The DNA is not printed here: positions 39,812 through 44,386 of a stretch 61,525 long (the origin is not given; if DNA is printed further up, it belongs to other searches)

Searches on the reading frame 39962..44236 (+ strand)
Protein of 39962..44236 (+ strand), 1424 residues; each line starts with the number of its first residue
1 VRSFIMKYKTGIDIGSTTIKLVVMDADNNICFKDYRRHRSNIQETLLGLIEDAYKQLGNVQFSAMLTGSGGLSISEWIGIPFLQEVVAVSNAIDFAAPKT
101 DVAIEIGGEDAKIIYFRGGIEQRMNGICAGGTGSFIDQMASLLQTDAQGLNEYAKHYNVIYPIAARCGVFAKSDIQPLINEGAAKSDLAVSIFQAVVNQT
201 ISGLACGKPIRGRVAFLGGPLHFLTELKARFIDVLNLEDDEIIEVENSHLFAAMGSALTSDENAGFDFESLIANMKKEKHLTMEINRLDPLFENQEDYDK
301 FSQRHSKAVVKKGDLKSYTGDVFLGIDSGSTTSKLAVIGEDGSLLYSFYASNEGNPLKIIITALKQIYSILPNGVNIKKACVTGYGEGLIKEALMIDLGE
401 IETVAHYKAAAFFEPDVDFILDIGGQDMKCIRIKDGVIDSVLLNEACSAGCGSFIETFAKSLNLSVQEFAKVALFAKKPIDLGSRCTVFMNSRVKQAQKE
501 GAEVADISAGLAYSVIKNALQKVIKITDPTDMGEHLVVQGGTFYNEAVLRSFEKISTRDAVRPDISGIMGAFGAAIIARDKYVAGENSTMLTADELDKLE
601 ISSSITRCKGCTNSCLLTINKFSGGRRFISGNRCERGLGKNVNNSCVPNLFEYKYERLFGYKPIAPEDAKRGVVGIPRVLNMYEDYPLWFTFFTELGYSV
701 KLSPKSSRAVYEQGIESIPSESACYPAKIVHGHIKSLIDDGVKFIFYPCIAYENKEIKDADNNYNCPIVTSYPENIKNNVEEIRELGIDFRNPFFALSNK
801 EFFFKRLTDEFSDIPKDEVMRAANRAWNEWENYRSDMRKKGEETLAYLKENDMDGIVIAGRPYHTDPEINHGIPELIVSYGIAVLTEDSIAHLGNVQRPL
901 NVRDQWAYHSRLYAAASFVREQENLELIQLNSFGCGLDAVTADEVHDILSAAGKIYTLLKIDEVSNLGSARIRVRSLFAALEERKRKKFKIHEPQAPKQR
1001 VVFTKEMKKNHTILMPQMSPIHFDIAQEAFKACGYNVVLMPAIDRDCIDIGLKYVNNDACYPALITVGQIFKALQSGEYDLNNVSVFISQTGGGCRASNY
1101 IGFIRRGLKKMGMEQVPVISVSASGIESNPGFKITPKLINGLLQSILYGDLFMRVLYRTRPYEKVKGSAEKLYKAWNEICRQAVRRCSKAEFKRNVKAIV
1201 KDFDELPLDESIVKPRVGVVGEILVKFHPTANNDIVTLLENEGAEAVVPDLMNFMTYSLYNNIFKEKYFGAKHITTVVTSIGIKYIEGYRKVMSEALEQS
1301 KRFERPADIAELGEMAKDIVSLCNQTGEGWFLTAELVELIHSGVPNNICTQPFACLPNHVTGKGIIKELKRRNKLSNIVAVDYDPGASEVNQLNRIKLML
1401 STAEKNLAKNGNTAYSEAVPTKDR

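Call 9: search_protein_families(library=pfam, proteins=[window:39962-44236:+], max_evalue=0.001)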
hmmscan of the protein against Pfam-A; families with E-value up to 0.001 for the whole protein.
window:39962-44236:+ (1424 aa): 3 families
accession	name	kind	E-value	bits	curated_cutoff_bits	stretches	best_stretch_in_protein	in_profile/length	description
PF09989.15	DUF2229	-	3.8e-95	318.1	29.4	2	674-890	2-218/218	CoA enzyme activase uncharacterised domain (DUF2229)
PF01869.26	BcrAD_BadFG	-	4.2e-52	177.8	31.5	2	324-578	1-271/271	BadF/BadG/BcrA/BcrD ATPase family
PF01548.23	DEDD_Tnp_IS110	-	0.00021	21.5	29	0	11-73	2-61/155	Transposase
